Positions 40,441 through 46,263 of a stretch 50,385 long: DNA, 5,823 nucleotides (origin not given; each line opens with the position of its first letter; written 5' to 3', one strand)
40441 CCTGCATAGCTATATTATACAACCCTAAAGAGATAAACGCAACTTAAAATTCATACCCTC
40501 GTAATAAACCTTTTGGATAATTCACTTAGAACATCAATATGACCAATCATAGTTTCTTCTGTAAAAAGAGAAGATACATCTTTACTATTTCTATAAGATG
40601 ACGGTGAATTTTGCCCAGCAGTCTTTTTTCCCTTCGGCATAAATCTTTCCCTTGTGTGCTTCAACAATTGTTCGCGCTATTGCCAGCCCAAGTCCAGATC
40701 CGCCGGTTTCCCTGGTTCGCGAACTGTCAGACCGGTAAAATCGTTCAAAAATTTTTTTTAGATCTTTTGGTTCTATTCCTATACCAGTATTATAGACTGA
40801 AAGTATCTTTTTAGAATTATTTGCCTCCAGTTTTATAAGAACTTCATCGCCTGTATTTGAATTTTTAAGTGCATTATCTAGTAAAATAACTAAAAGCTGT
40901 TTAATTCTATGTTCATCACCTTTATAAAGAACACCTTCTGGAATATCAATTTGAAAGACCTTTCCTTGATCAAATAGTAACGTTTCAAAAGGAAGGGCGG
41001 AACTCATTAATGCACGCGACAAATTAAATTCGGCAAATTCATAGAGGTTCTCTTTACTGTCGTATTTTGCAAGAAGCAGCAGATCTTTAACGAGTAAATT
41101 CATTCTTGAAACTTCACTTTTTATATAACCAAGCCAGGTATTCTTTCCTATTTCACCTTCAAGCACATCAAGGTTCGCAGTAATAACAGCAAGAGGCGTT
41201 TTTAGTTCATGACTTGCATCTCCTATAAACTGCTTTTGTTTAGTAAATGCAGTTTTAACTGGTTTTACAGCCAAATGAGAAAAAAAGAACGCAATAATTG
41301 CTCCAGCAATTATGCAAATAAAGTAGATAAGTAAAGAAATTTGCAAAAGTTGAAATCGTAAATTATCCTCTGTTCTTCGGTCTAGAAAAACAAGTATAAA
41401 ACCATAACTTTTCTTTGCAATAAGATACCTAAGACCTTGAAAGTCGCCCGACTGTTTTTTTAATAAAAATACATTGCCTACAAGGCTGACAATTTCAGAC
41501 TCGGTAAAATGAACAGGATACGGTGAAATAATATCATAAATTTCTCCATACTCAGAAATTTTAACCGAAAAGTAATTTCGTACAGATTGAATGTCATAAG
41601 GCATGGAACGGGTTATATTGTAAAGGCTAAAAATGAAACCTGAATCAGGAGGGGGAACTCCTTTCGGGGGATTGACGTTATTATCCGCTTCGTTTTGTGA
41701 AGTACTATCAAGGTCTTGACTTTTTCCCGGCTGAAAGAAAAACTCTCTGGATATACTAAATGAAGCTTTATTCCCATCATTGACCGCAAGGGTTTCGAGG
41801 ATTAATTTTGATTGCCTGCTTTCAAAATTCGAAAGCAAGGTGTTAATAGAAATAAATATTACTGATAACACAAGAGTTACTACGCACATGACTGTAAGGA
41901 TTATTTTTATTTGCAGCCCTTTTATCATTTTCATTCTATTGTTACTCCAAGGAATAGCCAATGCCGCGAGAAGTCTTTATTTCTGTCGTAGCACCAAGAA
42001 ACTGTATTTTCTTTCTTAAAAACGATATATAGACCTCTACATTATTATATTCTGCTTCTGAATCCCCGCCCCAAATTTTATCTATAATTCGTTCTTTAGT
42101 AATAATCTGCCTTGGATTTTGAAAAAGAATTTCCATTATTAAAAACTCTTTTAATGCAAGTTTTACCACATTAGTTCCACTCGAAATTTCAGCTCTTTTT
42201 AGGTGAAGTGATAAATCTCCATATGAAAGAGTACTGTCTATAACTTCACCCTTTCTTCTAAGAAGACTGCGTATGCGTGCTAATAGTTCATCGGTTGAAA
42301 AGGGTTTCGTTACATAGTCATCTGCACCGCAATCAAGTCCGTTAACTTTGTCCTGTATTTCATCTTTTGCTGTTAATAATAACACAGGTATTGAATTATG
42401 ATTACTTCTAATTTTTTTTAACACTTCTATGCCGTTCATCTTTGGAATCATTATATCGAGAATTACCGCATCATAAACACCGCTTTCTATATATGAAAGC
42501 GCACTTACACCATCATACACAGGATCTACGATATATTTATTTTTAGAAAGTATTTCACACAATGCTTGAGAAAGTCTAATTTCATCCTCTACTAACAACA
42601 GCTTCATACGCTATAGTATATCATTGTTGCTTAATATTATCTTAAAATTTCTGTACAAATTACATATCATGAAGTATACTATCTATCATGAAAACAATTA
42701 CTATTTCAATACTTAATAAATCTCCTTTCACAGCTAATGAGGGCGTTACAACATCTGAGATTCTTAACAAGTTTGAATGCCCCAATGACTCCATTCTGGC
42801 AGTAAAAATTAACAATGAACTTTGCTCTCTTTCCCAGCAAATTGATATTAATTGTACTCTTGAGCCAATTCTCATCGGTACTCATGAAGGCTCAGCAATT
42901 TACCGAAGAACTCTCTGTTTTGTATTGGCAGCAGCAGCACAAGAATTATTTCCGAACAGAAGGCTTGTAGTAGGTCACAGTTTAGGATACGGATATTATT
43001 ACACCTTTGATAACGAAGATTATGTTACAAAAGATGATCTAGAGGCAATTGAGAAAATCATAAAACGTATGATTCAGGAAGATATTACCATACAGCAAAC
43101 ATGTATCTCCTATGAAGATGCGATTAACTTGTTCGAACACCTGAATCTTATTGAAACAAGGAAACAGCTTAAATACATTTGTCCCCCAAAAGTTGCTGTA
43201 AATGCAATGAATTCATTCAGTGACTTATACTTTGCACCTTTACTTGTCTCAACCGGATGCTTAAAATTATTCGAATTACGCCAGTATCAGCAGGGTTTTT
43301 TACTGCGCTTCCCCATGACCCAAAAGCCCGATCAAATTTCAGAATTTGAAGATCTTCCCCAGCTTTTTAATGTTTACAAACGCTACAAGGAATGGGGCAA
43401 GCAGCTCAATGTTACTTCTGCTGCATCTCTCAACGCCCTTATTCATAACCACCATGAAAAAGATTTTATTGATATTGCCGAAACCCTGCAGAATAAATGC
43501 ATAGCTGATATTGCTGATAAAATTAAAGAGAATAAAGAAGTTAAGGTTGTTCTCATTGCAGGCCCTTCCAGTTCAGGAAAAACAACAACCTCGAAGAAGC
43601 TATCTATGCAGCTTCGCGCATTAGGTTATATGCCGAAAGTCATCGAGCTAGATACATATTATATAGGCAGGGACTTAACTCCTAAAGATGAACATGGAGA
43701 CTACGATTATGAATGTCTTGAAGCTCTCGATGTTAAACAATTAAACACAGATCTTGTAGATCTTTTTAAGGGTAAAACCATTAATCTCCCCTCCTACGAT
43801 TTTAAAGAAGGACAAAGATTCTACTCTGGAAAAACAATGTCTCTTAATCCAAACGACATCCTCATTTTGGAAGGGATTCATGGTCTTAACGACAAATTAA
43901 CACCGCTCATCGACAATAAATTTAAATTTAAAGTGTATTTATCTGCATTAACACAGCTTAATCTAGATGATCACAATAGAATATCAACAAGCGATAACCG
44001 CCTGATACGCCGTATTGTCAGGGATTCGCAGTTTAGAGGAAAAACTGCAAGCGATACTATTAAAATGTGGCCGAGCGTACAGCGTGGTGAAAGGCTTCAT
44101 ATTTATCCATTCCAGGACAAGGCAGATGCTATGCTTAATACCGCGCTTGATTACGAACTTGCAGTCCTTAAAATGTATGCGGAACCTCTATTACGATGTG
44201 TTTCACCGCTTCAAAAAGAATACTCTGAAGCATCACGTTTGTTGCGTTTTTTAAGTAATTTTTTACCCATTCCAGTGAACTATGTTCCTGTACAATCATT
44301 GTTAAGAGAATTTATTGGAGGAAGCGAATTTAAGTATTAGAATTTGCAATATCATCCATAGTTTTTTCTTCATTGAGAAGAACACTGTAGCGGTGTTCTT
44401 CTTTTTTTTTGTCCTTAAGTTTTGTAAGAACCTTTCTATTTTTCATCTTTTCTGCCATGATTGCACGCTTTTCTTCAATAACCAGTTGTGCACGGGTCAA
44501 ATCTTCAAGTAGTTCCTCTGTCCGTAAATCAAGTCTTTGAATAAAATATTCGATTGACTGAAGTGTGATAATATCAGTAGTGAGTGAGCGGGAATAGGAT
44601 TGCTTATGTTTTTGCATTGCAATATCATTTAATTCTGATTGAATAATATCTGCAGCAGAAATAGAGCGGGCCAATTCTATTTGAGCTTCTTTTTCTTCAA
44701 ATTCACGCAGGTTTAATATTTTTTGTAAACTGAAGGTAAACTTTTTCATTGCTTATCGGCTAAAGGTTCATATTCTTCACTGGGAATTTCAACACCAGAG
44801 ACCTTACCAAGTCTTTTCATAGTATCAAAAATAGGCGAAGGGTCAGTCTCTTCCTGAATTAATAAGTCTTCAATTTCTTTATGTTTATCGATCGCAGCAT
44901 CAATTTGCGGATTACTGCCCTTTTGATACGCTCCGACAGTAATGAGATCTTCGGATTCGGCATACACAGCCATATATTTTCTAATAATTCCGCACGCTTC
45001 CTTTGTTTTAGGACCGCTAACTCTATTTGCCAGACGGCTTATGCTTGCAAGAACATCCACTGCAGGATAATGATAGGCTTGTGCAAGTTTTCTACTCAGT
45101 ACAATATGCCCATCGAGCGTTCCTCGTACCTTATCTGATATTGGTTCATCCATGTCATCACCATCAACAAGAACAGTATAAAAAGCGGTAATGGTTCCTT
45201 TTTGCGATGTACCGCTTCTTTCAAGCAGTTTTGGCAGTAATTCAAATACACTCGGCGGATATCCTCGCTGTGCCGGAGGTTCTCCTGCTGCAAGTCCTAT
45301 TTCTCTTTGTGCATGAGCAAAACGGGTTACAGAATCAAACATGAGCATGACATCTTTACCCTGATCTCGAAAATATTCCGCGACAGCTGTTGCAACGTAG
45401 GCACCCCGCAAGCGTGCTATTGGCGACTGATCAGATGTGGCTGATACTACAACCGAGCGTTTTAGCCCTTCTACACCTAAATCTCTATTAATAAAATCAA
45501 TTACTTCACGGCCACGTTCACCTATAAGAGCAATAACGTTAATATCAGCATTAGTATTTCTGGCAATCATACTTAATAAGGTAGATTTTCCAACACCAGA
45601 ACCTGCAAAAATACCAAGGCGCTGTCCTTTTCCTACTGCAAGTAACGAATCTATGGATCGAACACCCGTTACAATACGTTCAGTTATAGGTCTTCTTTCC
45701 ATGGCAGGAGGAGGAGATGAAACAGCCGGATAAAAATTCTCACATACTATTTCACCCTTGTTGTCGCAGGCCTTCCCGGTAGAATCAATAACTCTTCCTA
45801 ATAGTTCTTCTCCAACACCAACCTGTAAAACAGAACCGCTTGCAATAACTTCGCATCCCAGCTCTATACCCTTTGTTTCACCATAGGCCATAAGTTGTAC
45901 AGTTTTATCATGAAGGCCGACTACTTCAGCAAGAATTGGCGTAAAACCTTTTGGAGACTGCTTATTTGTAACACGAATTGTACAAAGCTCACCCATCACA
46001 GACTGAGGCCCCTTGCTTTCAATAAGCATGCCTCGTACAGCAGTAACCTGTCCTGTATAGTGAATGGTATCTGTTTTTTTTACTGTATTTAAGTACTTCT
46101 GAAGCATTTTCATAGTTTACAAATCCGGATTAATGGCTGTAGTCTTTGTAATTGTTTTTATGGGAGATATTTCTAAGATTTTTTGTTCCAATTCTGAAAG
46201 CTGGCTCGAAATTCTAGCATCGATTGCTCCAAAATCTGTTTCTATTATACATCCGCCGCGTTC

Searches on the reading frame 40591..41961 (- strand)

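Call 29: search_protein_families(library=pfam, proteins=[window:40591-41961:-], max_evalue=0.0001)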
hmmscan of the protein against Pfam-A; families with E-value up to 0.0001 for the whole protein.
window:40591-41961:- (456 aa): 3 families
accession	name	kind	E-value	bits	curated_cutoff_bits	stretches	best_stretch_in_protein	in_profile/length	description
PF02518.31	HATPase_c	-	1.2e-24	87.3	26.4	1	348-454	1-105/111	Histidine kinase-, DNA gyrase B-, and HSP90-like ATPase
PF00512.31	HisKA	-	9.5e-13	48.4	26.9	1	242-302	2-65/66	His Kinase A (phospho-acceptor) domain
PF14501.12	HATPase_c_5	-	3.7e-05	24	22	1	353-446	6-92/102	GHKL domain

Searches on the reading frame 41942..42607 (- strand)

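Call 29: search_protein_families(library=pfam, proteins=[window:41942-42607:-], max_evalue=0.0001)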
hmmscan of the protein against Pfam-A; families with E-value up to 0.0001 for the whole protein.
window:41942-42607:- (221 aa): 2 families
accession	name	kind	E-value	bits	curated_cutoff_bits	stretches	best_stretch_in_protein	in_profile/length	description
PF00072.30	Response_reg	-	8.6e-30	103.6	30.2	1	4-113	2-111/111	Response regulator receiver domain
PF00486.34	Trans_reg_C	-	1.2e-19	70.6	26.2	1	147-220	3-77/77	Transcriptional regulatory protein, C terminal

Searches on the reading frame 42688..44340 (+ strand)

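Call 60: search_protein_families(library=pfam, proteins=[window:42688-44340:+], max_evalue=0.001)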
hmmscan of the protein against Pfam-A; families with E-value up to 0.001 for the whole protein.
window:42688-44340:+ (550 aa): 2 families
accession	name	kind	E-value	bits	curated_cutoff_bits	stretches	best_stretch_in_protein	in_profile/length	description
PF00485.24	PRK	-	7.1e-19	68.8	22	1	288-484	2-188/196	Phosphoribulokinase / Uridine kinase family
PF20720.3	nSTAND3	-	5.3e-05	23.4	27.2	1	275-323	10-53/155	Novel STAND NTPase 3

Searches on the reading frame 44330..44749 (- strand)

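Call 60: search_protein_families(library=pfam, proteins=[window:44330-44749:-], max_evalue=0.001)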
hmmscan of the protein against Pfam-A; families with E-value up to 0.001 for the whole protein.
window:44330-44749:- (139 aa): 1 family
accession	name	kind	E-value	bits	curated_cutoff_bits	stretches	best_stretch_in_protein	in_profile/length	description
PF02050.21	FliJ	-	1.1e-08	35.8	28.4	1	21-137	2-121/123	Flagellar FliJ protein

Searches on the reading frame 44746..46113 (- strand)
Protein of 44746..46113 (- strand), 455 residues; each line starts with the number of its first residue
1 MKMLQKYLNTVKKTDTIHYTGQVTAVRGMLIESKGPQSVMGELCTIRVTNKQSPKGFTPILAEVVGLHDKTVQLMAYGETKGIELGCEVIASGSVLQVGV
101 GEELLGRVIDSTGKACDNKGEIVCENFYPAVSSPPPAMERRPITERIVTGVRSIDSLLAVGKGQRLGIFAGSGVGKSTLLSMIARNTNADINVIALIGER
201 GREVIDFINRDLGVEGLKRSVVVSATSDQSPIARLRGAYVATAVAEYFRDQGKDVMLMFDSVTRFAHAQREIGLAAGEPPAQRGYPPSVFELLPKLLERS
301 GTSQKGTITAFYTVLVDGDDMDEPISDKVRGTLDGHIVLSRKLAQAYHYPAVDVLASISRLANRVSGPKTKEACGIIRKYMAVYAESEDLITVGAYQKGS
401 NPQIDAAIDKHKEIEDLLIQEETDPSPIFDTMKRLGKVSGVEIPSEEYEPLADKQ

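Call 60: search_protein_families(library=pfam, proteins=[window:44746-46113:-], max_evalue=0.001)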
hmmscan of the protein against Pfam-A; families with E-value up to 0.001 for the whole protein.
window:44746-46113:- (455 aa): 4 families
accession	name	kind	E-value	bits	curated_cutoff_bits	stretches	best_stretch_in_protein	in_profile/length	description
PF00006.31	ATP-synt_ab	-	2.3e-88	295.8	29.5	1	150-359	1-213/213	ATP synthase alpha/beta family, nucleotide-binding domain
PF18269.6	T3SS_ATPase_C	-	3.8e-20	71.9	22.7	1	369-435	4-70/72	T3SS EscN ATPase C-terminal domain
PF02874.29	ATP-synt_ab_N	-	1.7e-10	41.7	20.9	1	23-93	1-69/69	ATP synthase alpha/beta family, beta-barrel domain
PF00005.33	ABC_tran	-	0.00013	23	25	1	158-195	6-43/137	ABC transporter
